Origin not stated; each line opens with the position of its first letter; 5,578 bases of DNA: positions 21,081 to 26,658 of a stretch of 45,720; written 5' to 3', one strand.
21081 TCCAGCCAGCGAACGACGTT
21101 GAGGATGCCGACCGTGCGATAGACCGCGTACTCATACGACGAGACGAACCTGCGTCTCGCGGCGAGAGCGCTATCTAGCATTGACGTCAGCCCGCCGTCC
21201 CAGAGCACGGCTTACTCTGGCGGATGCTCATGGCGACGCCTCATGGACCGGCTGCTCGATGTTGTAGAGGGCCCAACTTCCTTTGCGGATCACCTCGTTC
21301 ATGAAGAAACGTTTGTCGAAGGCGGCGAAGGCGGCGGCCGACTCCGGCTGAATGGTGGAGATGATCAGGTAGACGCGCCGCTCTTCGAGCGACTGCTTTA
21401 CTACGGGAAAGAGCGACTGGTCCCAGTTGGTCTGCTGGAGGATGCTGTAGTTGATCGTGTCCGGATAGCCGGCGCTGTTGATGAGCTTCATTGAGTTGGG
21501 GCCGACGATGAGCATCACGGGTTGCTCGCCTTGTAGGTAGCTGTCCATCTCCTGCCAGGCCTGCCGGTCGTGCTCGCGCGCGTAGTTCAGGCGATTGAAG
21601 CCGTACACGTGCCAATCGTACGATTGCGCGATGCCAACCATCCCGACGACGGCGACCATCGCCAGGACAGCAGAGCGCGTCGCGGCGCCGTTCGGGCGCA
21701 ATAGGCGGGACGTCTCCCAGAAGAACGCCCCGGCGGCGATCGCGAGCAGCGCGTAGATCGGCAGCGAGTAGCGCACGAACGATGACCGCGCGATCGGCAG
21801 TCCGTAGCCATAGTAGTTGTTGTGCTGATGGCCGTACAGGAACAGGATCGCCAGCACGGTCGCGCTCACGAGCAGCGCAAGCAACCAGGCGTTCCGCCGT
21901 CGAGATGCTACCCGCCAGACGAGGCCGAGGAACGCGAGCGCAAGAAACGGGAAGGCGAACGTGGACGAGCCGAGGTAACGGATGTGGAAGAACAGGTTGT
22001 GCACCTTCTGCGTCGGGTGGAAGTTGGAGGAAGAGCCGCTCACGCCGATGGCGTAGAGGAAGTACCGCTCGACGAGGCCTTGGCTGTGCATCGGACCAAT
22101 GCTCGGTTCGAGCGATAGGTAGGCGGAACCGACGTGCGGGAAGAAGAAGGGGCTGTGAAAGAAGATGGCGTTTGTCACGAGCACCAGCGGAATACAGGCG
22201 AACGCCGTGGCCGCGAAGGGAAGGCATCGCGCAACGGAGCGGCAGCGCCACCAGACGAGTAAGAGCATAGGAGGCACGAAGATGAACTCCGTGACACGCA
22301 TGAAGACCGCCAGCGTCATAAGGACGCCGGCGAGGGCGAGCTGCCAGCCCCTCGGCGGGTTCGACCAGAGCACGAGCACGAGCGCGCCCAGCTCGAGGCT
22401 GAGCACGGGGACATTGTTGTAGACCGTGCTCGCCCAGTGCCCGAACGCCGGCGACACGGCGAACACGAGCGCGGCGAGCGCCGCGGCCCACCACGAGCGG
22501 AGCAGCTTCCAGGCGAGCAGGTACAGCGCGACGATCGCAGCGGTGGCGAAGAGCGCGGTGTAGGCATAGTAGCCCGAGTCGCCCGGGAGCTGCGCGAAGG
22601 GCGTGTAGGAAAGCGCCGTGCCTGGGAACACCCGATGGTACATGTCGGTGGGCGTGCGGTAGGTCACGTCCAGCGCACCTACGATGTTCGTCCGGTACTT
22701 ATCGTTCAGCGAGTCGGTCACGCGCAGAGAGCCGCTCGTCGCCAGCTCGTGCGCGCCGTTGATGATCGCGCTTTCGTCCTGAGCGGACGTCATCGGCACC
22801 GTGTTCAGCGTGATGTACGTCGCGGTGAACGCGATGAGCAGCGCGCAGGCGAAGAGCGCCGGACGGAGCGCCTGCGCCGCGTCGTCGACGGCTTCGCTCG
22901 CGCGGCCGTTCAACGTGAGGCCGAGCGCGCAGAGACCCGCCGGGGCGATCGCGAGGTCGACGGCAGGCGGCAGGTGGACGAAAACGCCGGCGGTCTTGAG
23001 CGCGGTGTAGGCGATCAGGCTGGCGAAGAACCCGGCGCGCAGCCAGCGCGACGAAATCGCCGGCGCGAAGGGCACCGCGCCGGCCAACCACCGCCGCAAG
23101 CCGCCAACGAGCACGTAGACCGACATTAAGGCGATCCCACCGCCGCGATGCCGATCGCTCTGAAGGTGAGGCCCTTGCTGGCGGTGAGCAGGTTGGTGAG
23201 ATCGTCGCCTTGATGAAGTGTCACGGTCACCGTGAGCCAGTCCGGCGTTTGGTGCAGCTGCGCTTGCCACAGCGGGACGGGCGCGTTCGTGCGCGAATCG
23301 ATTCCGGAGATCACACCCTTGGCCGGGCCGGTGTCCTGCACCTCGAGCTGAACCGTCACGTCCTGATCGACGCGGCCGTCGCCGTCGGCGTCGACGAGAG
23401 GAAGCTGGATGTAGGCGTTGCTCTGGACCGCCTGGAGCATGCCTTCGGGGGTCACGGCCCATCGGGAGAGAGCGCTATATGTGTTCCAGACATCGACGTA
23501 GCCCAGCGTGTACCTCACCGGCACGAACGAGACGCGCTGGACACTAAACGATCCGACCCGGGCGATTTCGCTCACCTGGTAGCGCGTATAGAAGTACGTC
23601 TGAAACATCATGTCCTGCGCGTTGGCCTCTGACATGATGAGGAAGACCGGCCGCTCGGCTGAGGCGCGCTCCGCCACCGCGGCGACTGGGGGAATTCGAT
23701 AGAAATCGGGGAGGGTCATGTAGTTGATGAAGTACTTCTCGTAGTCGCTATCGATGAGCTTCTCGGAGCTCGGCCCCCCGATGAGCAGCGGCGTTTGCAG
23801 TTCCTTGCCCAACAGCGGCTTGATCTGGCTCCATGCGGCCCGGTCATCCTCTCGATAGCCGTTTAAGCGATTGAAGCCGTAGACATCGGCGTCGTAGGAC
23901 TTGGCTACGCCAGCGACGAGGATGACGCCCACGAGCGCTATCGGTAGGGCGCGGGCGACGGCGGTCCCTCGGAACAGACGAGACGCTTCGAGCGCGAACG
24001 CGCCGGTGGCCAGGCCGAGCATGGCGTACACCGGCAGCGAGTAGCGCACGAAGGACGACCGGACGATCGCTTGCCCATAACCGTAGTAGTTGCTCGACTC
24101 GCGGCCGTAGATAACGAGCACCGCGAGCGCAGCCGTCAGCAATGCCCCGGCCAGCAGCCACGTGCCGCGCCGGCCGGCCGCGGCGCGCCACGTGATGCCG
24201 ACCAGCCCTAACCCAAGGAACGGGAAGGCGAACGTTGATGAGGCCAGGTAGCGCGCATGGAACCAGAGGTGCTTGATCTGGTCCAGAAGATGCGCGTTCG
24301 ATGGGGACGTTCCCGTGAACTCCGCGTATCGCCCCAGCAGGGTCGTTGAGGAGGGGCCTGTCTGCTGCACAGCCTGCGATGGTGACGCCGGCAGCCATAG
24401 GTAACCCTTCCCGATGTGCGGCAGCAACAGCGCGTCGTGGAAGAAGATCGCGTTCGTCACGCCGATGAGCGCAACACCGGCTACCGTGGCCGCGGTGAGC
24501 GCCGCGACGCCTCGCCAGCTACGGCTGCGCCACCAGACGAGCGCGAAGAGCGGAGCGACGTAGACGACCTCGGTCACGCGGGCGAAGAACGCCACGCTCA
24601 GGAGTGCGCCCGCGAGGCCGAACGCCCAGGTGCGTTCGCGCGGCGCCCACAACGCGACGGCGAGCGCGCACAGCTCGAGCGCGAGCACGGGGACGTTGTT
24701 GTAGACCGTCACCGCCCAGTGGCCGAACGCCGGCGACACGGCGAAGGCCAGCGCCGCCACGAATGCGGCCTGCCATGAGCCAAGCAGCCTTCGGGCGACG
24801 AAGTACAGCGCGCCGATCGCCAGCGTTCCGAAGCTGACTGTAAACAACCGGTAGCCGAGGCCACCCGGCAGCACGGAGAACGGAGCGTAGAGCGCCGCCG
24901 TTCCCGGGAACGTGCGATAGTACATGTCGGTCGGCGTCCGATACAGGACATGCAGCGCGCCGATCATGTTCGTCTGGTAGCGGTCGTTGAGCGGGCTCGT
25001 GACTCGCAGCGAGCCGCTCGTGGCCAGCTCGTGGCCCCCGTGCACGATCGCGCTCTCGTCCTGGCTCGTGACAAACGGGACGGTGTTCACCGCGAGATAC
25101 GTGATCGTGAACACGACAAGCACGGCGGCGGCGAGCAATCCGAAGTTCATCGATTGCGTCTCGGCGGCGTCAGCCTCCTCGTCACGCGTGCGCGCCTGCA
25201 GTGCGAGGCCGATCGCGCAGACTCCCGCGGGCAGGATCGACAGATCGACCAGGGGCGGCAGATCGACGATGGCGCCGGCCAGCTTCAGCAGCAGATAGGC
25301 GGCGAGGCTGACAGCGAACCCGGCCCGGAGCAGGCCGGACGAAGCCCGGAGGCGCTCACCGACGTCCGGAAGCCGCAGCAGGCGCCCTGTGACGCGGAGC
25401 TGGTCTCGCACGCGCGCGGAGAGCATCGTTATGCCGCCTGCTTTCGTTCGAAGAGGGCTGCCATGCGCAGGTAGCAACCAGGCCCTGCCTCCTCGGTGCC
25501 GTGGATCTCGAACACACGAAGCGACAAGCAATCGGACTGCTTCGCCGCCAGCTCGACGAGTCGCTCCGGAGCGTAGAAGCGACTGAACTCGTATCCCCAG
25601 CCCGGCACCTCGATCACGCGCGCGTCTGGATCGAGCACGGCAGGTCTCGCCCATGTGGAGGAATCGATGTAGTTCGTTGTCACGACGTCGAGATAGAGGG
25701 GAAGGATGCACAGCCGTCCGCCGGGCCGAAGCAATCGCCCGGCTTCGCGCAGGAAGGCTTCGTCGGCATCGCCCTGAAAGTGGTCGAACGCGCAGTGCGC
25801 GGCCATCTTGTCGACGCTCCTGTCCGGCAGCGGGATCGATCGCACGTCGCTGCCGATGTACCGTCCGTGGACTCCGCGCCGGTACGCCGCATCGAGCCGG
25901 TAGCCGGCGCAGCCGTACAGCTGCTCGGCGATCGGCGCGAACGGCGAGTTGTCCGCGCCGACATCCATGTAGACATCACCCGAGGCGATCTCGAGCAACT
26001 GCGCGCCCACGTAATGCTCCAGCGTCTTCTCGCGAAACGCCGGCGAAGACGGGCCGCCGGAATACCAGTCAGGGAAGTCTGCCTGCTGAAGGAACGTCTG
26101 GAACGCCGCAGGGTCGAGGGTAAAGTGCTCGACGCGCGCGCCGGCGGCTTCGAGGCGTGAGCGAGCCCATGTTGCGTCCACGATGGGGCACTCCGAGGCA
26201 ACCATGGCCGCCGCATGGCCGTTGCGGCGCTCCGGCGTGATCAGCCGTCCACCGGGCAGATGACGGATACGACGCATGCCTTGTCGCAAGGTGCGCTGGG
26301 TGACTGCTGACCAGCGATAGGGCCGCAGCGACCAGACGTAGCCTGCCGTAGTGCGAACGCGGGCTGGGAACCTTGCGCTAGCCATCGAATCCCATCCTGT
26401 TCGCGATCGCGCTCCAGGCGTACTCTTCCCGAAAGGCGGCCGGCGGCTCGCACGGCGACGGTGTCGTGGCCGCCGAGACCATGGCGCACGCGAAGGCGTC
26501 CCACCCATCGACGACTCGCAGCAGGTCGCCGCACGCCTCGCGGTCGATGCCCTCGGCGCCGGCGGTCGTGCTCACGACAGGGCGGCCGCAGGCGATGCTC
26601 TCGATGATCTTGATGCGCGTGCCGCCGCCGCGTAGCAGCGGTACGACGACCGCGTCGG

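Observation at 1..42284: A 42-kb two-stage envelope-glycan locus: gac/rgp-like logic with an expanded GT-C and tailoring arm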

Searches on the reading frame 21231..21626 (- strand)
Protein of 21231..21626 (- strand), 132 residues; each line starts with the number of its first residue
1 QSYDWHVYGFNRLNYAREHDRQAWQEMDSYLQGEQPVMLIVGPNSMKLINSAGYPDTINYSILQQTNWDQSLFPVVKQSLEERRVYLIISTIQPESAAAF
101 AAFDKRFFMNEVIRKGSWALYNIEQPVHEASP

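Call 52: search_protein_families(library=pfam, proteins=[window:21231-21626:-], max_evalue=5)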
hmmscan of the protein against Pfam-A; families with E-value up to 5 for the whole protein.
window:21231-21626:- (132 aa): 1 family
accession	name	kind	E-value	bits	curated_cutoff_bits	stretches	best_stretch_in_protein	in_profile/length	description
PF22830.1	CATSPERB_head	-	0.004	17.2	27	1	86-124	129-167/179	CATSPERB head domain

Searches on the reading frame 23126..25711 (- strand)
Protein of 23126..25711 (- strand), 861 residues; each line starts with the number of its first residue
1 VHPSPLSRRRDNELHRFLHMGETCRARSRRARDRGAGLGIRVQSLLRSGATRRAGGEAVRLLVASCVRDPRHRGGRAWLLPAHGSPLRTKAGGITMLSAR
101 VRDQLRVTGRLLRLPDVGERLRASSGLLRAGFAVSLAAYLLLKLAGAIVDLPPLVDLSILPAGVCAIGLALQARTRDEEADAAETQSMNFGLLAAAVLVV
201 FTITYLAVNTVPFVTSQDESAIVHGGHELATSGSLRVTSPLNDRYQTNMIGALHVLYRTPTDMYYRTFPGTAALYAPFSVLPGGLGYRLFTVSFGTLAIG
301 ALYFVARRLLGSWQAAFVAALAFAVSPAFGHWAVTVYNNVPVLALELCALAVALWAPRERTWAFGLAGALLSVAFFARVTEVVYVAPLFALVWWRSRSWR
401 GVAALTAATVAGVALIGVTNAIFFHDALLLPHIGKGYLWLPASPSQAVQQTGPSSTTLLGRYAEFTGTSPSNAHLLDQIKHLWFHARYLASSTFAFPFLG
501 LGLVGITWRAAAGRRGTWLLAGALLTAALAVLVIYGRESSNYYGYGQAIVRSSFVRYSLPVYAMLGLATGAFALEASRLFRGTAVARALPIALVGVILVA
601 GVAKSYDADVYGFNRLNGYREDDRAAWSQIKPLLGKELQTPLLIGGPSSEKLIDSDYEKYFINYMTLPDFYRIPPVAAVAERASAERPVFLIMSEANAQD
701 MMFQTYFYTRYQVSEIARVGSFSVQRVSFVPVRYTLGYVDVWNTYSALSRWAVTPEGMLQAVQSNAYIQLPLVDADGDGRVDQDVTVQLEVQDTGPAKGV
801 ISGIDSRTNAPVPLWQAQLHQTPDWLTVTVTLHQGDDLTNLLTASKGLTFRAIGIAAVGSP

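Call 6: search_protein_families(library=pfam, proteins=[window:23126-25711:-], max_evalue=0.01)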
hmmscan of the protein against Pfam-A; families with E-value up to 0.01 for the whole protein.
window:23126-25711:- (861 aa): 2 families
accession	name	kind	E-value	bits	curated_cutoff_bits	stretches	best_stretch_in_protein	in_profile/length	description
PF13231.12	PMT_2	-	1.5e-08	35.5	26.1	1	285-415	22-154/160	Dolichyl-phosphate-mannose-protein mannosyltransferase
PF09594.16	GT87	-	0.00036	20.8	25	1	269-533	5-235/237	Glycosyltransferase family 87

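Call 9: search_protein_families(library=ncbifam, proteins=[window:23126-25711:-], max_evalue=0.001)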
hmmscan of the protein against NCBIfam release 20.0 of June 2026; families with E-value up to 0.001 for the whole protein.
window:23126-25711:- (861 aa): 1 family
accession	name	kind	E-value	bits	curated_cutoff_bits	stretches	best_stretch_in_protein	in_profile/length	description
NF047440.1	LA3751_2_3_fam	subfamily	0.00013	20.9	200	1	197-428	7-248/460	LA_3751/LA_3752 family putative glycosyltransferase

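Call 23: find_related_loci(query=window:23126-25426:-, collection=genome_contigs, flank=10000)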
Query window:23126-25426:- (766 aa) in genome_contigs; peptide patterns used: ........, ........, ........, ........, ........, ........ (x = any residue, [..] = any of these).
16 stretches matched a pattern; 1 encode a relative of the query (tblastn E <= 1e-3); 1 distinct loci.
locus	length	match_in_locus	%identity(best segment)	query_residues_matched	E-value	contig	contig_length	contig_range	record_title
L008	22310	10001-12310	48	1-765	0e+0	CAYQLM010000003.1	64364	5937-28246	MAG TPA_asm: uncultured Dehalococcoidia bacterium isolate SRP119689_co1_20 genome assembly, contig: NODE_488_length_6436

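Call 55: search_solved_structures(query=A3, max_evalue=10)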
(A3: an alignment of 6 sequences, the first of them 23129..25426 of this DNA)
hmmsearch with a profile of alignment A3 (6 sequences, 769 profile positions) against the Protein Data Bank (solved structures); distinct sequences matched with E-value up to 10: 0.

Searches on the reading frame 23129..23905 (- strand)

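Call 52: search_protein_families(library=pfam, proteins=[window:23129-23905:-], max_evalue=5)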
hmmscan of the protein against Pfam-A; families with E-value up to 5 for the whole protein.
window:23129-23905:- (259 aa): 1 family
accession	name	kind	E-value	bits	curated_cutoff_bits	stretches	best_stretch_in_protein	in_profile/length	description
PF18565.7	Glyco_hydro2_C5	-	0.065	13.6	32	1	162-203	16-57/103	Glycoside hydrolase family 2 C-terminal domain 5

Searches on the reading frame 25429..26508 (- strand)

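Call 6: search_protein_families(library=pfam, proteins=[window:25429-26508:-], max_evalue=0.01)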
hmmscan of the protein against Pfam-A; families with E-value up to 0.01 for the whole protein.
window:25429-26508:- (359 aa): 3 families
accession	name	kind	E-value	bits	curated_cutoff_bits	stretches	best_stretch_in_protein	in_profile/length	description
PF08241.18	Methyltransf_11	-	3e-08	34.6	21.2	1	215-268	44-95/95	Methyltransferase domain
PF13649.12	Methyltransf_25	-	5e-06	27.5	27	1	210-264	43-97/97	Methyltransferase domain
PF05148.21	Methyltransf_8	-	0.0034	17.7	27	1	216-268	107-156/219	Hypothetical methyltransferase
